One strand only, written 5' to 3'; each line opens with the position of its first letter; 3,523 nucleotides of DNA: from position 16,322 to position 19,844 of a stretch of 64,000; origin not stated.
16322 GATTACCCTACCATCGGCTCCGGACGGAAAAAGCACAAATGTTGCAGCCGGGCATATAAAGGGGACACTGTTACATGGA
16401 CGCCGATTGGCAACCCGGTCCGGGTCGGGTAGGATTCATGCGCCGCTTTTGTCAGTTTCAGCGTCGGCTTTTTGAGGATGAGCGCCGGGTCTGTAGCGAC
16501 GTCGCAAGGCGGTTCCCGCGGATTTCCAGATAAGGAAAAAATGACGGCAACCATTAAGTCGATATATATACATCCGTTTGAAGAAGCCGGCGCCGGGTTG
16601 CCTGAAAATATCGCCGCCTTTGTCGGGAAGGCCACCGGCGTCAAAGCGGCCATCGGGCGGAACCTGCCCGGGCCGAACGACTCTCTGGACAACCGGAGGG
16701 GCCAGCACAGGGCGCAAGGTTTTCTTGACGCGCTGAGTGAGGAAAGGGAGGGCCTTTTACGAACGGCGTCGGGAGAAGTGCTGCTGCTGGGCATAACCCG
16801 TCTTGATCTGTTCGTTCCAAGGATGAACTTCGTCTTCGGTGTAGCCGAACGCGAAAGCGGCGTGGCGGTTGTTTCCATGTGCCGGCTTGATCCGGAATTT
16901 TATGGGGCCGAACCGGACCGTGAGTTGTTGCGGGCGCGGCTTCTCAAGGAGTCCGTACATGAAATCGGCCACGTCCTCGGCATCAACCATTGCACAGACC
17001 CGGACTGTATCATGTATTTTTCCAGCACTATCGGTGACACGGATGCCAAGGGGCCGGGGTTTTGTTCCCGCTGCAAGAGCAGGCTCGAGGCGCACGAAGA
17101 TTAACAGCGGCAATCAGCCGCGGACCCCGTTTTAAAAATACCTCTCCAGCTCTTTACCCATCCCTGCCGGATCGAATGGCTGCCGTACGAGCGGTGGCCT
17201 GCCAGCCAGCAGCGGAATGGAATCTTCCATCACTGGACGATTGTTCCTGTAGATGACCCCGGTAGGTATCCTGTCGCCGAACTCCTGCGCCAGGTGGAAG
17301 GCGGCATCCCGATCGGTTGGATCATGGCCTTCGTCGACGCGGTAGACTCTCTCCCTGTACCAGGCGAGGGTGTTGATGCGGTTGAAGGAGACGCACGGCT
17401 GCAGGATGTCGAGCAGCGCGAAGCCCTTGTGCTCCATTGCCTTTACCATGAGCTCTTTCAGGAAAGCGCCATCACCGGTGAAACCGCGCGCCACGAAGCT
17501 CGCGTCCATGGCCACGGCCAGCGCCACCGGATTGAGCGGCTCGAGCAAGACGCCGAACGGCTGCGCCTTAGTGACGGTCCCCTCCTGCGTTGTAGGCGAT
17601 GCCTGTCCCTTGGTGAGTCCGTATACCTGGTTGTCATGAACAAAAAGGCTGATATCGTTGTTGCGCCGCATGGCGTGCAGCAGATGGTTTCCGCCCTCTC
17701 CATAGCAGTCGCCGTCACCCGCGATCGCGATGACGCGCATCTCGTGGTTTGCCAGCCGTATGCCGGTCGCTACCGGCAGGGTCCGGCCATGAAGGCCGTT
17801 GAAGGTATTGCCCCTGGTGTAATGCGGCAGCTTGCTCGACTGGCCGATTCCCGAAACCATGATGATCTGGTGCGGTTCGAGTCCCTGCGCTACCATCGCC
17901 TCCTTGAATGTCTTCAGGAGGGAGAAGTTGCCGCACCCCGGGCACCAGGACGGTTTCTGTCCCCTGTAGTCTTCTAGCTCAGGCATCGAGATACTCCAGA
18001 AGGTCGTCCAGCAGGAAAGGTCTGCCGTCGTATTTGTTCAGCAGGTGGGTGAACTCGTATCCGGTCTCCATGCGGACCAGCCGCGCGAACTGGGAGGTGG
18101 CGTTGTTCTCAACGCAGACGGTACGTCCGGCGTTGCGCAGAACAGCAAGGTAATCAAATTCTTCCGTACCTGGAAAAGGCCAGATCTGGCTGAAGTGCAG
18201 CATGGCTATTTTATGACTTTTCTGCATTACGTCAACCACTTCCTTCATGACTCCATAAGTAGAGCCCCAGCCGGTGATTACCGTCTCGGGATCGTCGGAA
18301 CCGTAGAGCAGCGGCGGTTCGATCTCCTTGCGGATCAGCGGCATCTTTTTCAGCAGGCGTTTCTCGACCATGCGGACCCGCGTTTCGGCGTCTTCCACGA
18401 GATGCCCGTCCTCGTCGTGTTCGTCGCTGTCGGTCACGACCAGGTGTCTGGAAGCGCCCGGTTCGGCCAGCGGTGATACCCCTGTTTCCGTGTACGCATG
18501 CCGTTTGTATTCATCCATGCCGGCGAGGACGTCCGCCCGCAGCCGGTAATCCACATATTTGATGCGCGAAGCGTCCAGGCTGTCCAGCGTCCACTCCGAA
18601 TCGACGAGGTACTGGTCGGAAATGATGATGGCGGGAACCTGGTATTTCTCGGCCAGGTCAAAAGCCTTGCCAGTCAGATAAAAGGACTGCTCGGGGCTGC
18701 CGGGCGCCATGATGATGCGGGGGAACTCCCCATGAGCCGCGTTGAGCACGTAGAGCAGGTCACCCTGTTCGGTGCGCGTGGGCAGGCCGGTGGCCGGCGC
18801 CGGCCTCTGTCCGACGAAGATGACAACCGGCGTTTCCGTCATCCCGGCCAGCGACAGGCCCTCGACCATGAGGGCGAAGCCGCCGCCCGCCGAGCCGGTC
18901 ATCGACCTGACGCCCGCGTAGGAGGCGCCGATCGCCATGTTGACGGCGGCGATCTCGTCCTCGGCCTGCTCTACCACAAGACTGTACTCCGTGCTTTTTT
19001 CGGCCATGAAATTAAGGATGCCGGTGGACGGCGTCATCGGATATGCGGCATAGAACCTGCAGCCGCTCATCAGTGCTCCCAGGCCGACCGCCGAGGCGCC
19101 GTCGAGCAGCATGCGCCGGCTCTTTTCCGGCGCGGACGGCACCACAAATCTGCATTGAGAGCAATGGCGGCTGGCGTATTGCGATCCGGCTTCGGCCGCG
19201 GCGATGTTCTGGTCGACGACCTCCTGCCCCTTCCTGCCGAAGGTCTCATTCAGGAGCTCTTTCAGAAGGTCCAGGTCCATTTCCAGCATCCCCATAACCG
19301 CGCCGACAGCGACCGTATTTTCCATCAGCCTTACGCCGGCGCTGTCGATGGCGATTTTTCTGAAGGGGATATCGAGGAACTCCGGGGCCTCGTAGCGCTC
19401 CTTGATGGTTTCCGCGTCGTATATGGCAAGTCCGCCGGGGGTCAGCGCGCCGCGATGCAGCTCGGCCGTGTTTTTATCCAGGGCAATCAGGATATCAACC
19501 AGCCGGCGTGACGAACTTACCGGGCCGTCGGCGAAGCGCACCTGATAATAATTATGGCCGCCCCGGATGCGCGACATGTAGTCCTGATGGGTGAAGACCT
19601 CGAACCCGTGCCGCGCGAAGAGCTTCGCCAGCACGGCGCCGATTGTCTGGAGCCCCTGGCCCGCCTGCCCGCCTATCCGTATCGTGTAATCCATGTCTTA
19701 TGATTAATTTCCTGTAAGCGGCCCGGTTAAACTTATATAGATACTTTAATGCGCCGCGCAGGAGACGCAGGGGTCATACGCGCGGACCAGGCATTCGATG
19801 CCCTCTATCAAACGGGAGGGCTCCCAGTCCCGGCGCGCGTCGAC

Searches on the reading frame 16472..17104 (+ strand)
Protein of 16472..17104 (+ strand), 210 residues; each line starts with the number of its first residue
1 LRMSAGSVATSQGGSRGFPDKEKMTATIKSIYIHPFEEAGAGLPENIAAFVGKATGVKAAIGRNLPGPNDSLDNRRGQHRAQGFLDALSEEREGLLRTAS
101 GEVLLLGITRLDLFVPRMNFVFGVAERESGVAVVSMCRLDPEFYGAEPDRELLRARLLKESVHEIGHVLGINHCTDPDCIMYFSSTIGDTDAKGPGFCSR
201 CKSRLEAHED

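Call 15: search_protein_families(library=ncbifam, proteins=[window:16472-17104:+], max_evalue=0.00001)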
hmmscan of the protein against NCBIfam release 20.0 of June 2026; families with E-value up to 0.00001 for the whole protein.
window:16472-17104:+ (210 aa): 2 families
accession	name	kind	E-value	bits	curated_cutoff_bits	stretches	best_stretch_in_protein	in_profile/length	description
NF033823.0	archmetzin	subfamily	8.4e-49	165.8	145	1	31-205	2-170/170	archaemetzincin family Zn-dependent metalloprotease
NF033824.1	Myxo_non_zincin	equivalog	7.9e-29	100.6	250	1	40-206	14-170/174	non-proteolytic archaemetzincin-like protein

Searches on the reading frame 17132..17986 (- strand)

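Call 15: search_protein_families(library=ncbifam, proteins=[window:17132-17986:-], max_evalue=0.00001)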
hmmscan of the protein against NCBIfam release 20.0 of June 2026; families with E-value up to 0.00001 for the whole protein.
window:17132-17986:- (284 aa): 14 families
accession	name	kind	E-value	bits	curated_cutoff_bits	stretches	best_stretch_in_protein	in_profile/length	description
NF008820.0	PRK11866.1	equivalog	7.7e-110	366.8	402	1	7-274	9-278/287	2-oxoacid ferredoxin oxidoreductase subunit beta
NF008821.0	PRK11869.1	equivalog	9.2e-108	359.4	438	1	12-266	14-267/286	2-oxoacid ferredoxin oxidoreductase subunit beta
TIGR02177.1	PorB_KorB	subfamily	6e-103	344.3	261.9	1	13-251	2-249/286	2-oxoacid:acceptor oxidoreductase, beta subunit, pyruvate/2-ketoisovalerate family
NF041171.1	Oxoac_fdxbeta_Archa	equivalog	1.7e-82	277.1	423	1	13-250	4-252/296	2-oxoacid:ferredoxin oxidoreductase subunit beta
NF007207.0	PRK09628.1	equivalog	1e-49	169.6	364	1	13-248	17-252/277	2-oxoglutarate ferredoxin oxidoreductase subunit beta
NF008819.1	PRK11865.1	equivalog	6.5e-10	38.7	405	1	72-199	81-213/300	pyruvate synthase subunit PorB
TIGR03336.1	IOR_alpha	equivalog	9.6e-09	34.1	650.9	1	12-214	356-547/595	indolepyruvate ferredoxin oxidoreductase subunit alpha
NF008818.0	PRK11864.1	subfamily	2.3e-08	33.5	405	1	58-200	63-210/300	3-methyl-2-oxobutanoate dehydrogenase subunit beta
NF004813.0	PRK06163.1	equivalog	4.5e-08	33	240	1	64-139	57-133/202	hypothetical protein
TIGR03846.1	sulfopy_beta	equivalog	2e-07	31.1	221.5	1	42-135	16-113/182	sulfopyruvate decarboxylase subunit beta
NF045766.1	PhenlGlyoxDHPadI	equivalog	2.1e-07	30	700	1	80-205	229-361/443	NADH-dependent phenylglyoxylate dehydrogenase subunit beta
NF045792.1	OxalOxredbeta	equivalog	1.3e-06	27.6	590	1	80-147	99-166/311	oxalate oxidoreductase subunit beta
NF006203.0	PRK08327.1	equivalog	3.1e-06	26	456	1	63-162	431-533/571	thiamine pyrophosphate-requiring protein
NF004772.0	PRK06112.1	subfamily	3.6e-06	25.6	673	1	67-202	440-565/578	acetolactate synthase catalytic subunit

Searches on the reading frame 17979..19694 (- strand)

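Call 15: search_protein_families(library=ncbifam, proteins=[window:17979-19694:-], max_evalue=0.00001)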
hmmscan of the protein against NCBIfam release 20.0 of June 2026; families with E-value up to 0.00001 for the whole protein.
window:17979-19694:- (571 aa): 19 families
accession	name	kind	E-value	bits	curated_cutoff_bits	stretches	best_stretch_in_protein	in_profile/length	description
TIGR03710.1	OAFO_sf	subfamily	7.1e-203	675.2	482.75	1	2-567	1-559/561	2-oxoacid:acceptor oxidoreductase subunit alpha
NF041170.1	Oxoac_fdxalpha_Archa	equivalog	2.8e-131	438.9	800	2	121-567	165-617/636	2-oxoacid:ferredoxin oxidoreductase subunit alpha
NF006412.0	PRK08659.1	equivalog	1.3e-71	241.9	411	1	192-568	3-372/378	2-oxoacid:acceptor oxidoreductase subunit alpha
NF007206.0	PRK09627.1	equivalog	1.4e-50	172.3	579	1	193-562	2-365/375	2-oxoglutarate synthase subunit alpha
NF005507.0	PRK07119.1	subfamily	8.6e-47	159.6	399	1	193-363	3-173/352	3-methyl-2-oxobutanoate dehydrogenase subunit VorB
NF040682.1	PorA_Arch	equivalog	2.2e-17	63.1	550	1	195-298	4-109/387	pyruvate synthase subunit PorA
NF006232.0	PRK08366.1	equivalog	1.2e-14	53.8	646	1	194-513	7-309/394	2-ketoisovalerate ferredoxin oxidoreductase subunit alpha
NF006211.0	PRK08338.1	equivalog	1.7e-14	53.7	239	1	4-138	2-134/170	2-oxoacid:ferredoxin oxidoreductase subunit gamma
NF006233.0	PRK08367.1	equivalog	2.3e-14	53.1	625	1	196-298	6-110/394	pyruvate ferredoxin oxidoreductase subunit alpha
TIGR03336.1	IOR_alpha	equivalog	2.6e-14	52.5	650.9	1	195-357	3-159/595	indolepyruvate ferredoxin oxidoreductase subunit alpha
NF007201.0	PRK09622.1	equivalog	2.3e-13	49.8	590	1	214-364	30-178/405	2-oxoacid:ferredoxin oxidoreductase subunit alpha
NF005324.0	PRK06853.1-4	equivalog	5.9e-11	42.6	222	1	1-177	1-192/196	indolepyruvate oxidoreductase subunit beta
NF006323.0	PRK08537.1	equivalog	7.9e-10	38.4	235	1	4-174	4-178/181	2-oxoacid:ferredoxin oxidoreductase subunit gamma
NF045764.1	PhenlGlyoxDHPadG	equivalog_domain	3.3e-08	32.4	700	1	195-295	3-105/398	NADH-dependent phenylglyoxylate dehydrogenase subunit alpha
NF005322.0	PRK06853.1-2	equivalog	4.1e-08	33.2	237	0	103-175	126-194/197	indolepyruvate oxidoreductase subunit beta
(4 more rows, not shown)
